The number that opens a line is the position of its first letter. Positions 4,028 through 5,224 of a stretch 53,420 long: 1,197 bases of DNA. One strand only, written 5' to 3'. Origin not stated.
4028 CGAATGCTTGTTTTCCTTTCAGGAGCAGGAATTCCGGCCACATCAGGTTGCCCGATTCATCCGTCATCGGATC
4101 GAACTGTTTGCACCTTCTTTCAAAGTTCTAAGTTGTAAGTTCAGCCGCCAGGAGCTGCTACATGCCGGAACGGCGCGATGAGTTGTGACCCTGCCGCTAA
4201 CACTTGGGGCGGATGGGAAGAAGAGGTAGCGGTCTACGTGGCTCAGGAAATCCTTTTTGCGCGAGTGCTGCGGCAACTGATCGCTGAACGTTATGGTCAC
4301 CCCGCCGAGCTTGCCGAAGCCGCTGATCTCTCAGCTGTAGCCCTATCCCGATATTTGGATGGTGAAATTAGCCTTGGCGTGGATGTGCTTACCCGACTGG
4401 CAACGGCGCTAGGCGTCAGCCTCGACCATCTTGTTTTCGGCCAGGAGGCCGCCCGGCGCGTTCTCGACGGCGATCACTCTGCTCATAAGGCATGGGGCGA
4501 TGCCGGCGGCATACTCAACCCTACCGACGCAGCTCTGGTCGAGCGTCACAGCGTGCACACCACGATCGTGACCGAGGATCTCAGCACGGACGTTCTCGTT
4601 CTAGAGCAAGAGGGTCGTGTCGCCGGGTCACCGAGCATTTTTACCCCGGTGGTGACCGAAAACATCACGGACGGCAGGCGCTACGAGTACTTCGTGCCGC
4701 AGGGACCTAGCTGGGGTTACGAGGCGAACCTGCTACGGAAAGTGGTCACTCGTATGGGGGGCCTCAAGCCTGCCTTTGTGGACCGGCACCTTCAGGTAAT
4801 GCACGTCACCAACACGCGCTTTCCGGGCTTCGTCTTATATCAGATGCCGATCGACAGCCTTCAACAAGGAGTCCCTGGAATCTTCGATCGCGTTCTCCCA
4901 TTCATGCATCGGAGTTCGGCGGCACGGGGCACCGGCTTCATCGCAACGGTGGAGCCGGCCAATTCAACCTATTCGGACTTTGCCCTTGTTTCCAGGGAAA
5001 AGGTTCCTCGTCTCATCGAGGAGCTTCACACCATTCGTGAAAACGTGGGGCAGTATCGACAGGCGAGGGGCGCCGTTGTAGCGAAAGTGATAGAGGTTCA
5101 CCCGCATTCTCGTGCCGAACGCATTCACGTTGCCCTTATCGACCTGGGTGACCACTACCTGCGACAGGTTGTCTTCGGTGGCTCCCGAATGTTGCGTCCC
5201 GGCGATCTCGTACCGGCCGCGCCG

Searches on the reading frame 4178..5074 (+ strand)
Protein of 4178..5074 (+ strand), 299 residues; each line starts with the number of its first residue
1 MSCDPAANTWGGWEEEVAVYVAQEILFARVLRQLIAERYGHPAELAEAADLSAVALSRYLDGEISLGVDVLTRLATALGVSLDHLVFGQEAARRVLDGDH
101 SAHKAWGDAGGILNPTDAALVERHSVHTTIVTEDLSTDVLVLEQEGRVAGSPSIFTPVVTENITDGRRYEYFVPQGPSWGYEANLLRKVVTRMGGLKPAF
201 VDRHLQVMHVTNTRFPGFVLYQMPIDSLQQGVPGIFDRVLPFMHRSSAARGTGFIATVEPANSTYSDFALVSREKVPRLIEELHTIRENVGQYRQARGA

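Call 34: search_protein_families(library=pfam, alignment_id=A2, max_evalue=0.1)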
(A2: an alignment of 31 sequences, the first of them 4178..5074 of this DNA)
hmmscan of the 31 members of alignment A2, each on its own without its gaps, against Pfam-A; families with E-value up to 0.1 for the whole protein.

A. member 1, window:4178-5074:+ (299 aa): 4 families
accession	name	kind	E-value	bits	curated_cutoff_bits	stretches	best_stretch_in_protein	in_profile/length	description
PF13560.12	HTH_31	-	4.1e-07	30.6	27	1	27-83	2-59/64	Helix-turn-helix domain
PF01381.28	HTH_3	-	1.3e-06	28.8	23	1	43-85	13-55/55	Helix-turn-helix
PF13443.12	HTH_26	-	0.00054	20.6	22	1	31-83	2-55/63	Cro/C1-type HTH DNA-binding domain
PF07022.19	Phage_CI_repr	-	0.071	13.9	22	0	44-92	17-64/65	Bacteriophage CI repressor helix-turn-helix domain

B. families by the number of members that match (of 31 scanned): 16 families
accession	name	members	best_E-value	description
PF01381.28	HTH_3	31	1.6e-13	Helix-turn-helix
PF13560.12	HTH_31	30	9.6e-09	Helix-turn-helix domain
PF07022.19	Phage_CI_repr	28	2.3e-07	Bacteriophage CI repressor helix-turn-helix domain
PF12844.13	HTH_19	26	7.4e-11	Helix-turn-helix domain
PF13443.12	HTH_26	26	4.9e-09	Cro/C1-type HTH DNA-binding domain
PF08667.16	BetR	3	0.028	BetR domain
PF14549.12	P22_Cro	2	0.021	DNA-binding transcriptional regulator Cro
PF15943.11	YdaS_toxin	1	0.0079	Bacterial toxin YdaS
PF01022.26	HTH_5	1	0.026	Bacterial regulatory protein, arsR family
PF05269.17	Phage_CII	1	0.044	Bacteriophage CII protein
PF04909.20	Amidohydro_2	1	0.045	Amidohydrolase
PF13412.12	HTH_24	1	0.048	Winged helix-turn-helix DNA-binding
PF22047.1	RecJ_C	1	0.053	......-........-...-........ exonuclease RecJ C-terminal domain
PF06186.16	DUF992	1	0.054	Protein of unknown function (DUF992)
PF13979.11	SopA_C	1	0.067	SopA-like catalytic domain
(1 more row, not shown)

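Call 57: predict_structure(alignment_id=A2)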
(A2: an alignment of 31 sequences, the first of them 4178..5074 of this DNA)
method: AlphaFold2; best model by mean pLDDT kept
length: 299 residues; sequences in the alignment: 31
mean_pLDDT: 86.7   pTM: 0.67
mean pLDDT of the five models: 86.7, 86.5, 86.4, 85.3, 84.4
residues with pLDDT >= 90: 218; 70-90: 34; 50-70: 12; < 50: 35
segments of 3 or more residues with pLDDT < 50: 7-9, 14-22, 91-109
pLDDT, mean of each block of 10 residues (from residue 1): 50 43 75 94 96 96 92 95 85 42 46 95 98 92 90 96 98 93 96 98 97 86 98 96 97 96 87 96 95 81
secondary structure, 60 per line:
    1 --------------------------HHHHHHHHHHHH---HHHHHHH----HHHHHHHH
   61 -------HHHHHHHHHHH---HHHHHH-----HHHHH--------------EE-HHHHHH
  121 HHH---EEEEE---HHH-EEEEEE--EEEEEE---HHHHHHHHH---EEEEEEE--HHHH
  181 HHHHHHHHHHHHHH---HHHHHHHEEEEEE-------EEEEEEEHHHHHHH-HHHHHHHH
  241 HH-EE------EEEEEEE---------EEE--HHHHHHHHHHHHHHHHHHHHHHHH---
elements in order: H27-38 H42-48 H53-60 H68-78 H82-87 H93-97 H115-123 E127-131 E139-144 E147-152 H156-164 E168-174 H177-194 H198-204 E205-210 E218-224 H225-231 H233-242 E252-258 E268-270 H273-296

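Call 60: fold_search(model_id=the predicted structure, library=pdb)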
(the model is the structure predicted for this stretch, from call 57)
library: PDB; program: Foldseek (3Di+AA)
matches with E <= 10: 826; with E <= 0.001: 1
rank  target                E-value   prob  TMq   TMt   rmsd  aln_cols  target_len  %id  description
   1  7wu1_B                7.9e-04  1.00  0.30  0.18  10.0       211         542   11  Crystal structure of phospholipase D from Moritella sp. JT01 (released 2023-02-08)
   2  7wu1_A                1.9e-03  1.00  0.30  0.18  10.1       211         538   11  Crystal structure of phospholipase D from Moritella sp. JT01 (released 2023-02-08)
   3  7wu1_D                2.1e-03  1.00  0.31  0.19   9.7       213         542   11  Crystal structure of phospholipase D from Moritella sp. JT01 (released 2023-02-08)
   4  7wu1_C                3.2e-03  0.99  0.30  0.18  10.1       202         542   11  Crystal structure of phospholipase D from Moritella sp. JT01 (released 2023-02-08)
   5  3op9                  4.1e-03  1.00  0.19  0.51   1.6        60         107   32  Crystal structure of transcriptional regulator from Listeria innocua (released 2010-09-15)
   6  2b5a_B                4.6e-03  1.00  0.19  0.74   1.1        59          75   20  C.BclI, Control Element of the BclI Restriction-Modification System (released 2006-01-03)
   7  3jxb_C                4.8e-03  1.00  0.20  0.83   1.3        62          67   26  Crystal structure of the P22 c2 repressor protein in complex with synthetic operator 9C (released 2010-01-19)
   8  7wu1_E                5.1e-03  0.99  0.31  0.18  10.0       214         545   11  Crystal structure of phospholipase D from Moritella sp. JT01 (released 2023-02-08)
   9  1adr_MODEL_1_A        5.4e-03  1.00  0.21  0.77   2.0        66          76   24  DETERMINATION OF THE NUCLEAR MAGNETIC RESONANCE STRUCTURE OF THE DNA-BINDING DOMAIN OF THE P22 C2 REPRESSOR (1 (released 1994-01-31)
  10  1y7y_B                5.8e-03  1.00  0.20  0.86   1.4        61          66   23  High-resolution crystal structure of the restriction-modification controller protein C.AhdI from Aeromonas hydrophila (released 2005-02-22)
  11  2b5a_A                6.1e-03  1.00  0.19  0.71   1.2        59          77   20  C.BclI, Control Element of the BclI Restriction-Modification System (released 2006-01-03)
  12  2r1j_L                6.9e-03  1.00  0.20  0.85   1.3        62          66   26  Crystal Structure of the P22 c2 Repressor protein in complex with the synthetic operator 9T (released 2008-04-29)
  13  5qhm                  6.9e-03  0.99  0.28  0.47   9.7       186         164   13  PanDDA analysis group deposition of models with modelled events (e.g. bound ligands) -- Crystal Structure of human FAM83 (released 2018-12-19)
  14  5woq_C                7.7e-03  1.00  0.20  0.68   9.3        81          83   23  Crystal structure of an XRE family protein transcriptional regulator from Mycobacterium smegmatis (released 2017-08-16)
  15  1y7y_A                8.7e-03  1.00  0.20  0.81   1.4        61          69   23  High-resolution crystal structure of the restriction-modification controller protein C.AhdI from Aeromonas hydrophila (released 2005-02-22)
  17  5bpd_C                8.7e-03  0.87  0.28  0.32  14.1       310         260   10  Structure of TrmBL2, an archaeal chromatin protein, shows a novel mode of DNA binding. (released 2015-09-02)
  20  3jxb_D                9.7e-03  1.00  0.20  0.86   1.2        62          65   26  Crystal structure of the P22 c2 repressor protein in complex with synthetic operator 9C (released 2010-01-19)
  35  9uri_A                1.7e-02  0.96  0.27  0.15   5.7       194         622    9  apo form of polyphosphate kinase 1 (PPK1) (released 2026-03-04)
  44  9lvn                  2.0e-02  0.96  0.31  0.20  10.0       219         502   12  Crystal structure of phospholipase D SkPLD (Streptomyces klenkii) (released 2026-01-21)
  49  5bpd_D                2.2e-02  0.80  0.30  0.34  14.7       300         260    9  Structure of TrmBL2, an archaeal chromatin protein, shows a novel mode of DNA binding. (released 2015-09-02)
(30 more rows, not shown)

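Call 85: fold_search(model_id=the predicted structure, library=viral)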
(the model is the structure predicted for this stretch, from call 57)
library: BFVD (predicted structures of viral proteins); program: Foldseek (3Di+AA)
matches with E <= 10: 1386; with E <= 0.001: 13
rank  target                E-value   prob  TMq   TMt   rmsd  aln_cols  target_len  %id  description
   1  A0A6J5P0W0            1.4e-04  1.00  0.20  0.24  19.1       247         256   12  HTH_XRE domain containing protein [uncultured Caudovirales phage]
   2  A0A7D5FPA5            2.3e-04  1.00  0.22  0.44   8.6       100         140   27  (no name in the UniProt tables at hand)
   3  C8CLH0                3.4e-04  1.00  0.19  0.17  17.5       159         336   16  (no name in the UniProt tables at hand)
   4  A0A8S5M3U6            4.1e-04  1.00  0.24  0.38   3.3        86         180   27  Helix-turn-helix domain protein [Myoviridae sp. ctdxI18]
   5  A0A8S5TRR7            6.9e-04  1.00  0.21  0.82   1.1        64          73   25  Helix-turn-helix domain protein [Siphoviridae sp. ctW4q29]
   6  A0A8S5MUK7            7.4e-04  1.00  0.20  0.47   1.2        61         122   33  Repressor protein [Siphoviridae sp. ctGdK3]
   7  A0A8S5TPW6            7.4e-04  1.00  0.22  0.28  21.9       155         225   14  Repressor protein CI [Myoviridae sp. ct2AC8]
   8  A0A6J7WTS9            7.4e-04  0.97  0.20  0.29  15.1       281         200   14  HTH_XRE domain containing protein [uncultured Caudovirales phage]
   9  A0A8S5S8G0            7.8e-04  1.00  0.21  0.26  13.5       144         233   22  Repressor protein CI [Myoviridae sp. ctnzH2]
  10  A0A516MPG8            8.3e-04  1.00  0.24  0.50   6.0        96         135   20  (no name in the UniProt tables at hand)
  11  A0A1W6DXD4            8.3e-04  0.97  0.23  0.29  20.2       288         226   13  HTH-type transcriptional regulator [Sphingobium phage Lacusarx]
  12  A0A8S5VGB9            9.3e-04  1.00  0.19  0.58   1.0        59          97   25  Helix-turn-helix domain protein [Podoviridae sp. ct6BA50]
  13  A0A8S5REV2            9.3e-04  1.00  0.23  0.54   3.6        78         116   27  Repressor protein CI [virus sp. ctJLD79]
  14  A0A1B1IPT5            1.1e-03  1.00  0.22  0.52   4.4        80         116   25  (no name in the UniProt tables at hand)
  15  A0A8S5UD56            1.2e-03  1.00  0.22  0.64   5.3        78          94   26  Helix-turn-helix domain protein [Siphoviridae sp. ctkhg5]
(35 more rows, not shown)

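Call 86: search_solved_structures(query=A2, max_evalue=10)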
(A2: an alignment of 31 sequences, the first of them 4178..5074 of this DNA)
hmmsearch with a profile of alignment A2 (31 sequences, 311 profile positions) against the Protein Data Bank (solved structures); distinct sequences matched with E-value up to 10: 53.
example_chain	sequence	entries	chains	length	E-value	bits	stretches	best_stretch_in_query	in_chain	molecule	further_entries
3op9_A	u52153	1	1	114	3e-08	36.6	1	4-70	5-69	Pli0006 protein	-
1adr_A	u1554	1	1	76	3.9e-08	36.2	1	21-77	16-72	P22 C2 REPRESSOR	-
6rnz_A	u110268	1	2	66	9.6e-08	34.9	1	7-70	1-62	HTH-type transcriptional regulator DdrOC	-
3jxb_C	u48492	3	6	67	1.2e-07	34.6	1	21-72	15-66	Repressor protein C2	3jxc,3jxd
2r1j_L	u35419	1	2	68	1.2e-07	34.6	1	21-72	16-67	Repressor protein C2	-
6jq1_A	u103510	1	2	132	2.8e-07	33.4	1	6-73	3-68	Transcriptional regulator, XRE family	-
6rnx_A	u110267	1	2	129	3.7e-07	33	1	7-73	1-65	HTH-type transcriptional regulator DdrOC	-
6rmq_A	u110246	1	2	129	4.1e-07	32.8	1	7-72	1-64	HTH-type transcriptional regulator DdrOC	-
3bs3_A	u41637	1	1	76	5.8e-07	32.3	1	15-65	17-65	Putative DNA-binding protein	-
9sf2_A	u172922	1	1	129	4.8e-06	29.3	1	18-69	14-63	Transcriptional regulator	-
7t8i_A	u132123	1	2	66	6.6e-06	28.9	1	9-69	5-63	Phage element (ICEBs1)transcriptional regulator (Xre family)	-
7t5u_A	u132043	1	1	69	0.00019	24.1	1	7-64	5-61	Helix-turn-helix domain-containing protein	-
4ich_A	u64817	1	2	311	0.0006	22.4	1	5-79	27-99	Transcriptional regulator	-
7n1n_B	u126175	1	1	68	0.0012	21.4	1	12-70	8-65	ComR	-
2kpj_A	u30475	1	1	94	0.0013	21.3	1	2-64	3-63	SOS-response transcriptional repressor, LexA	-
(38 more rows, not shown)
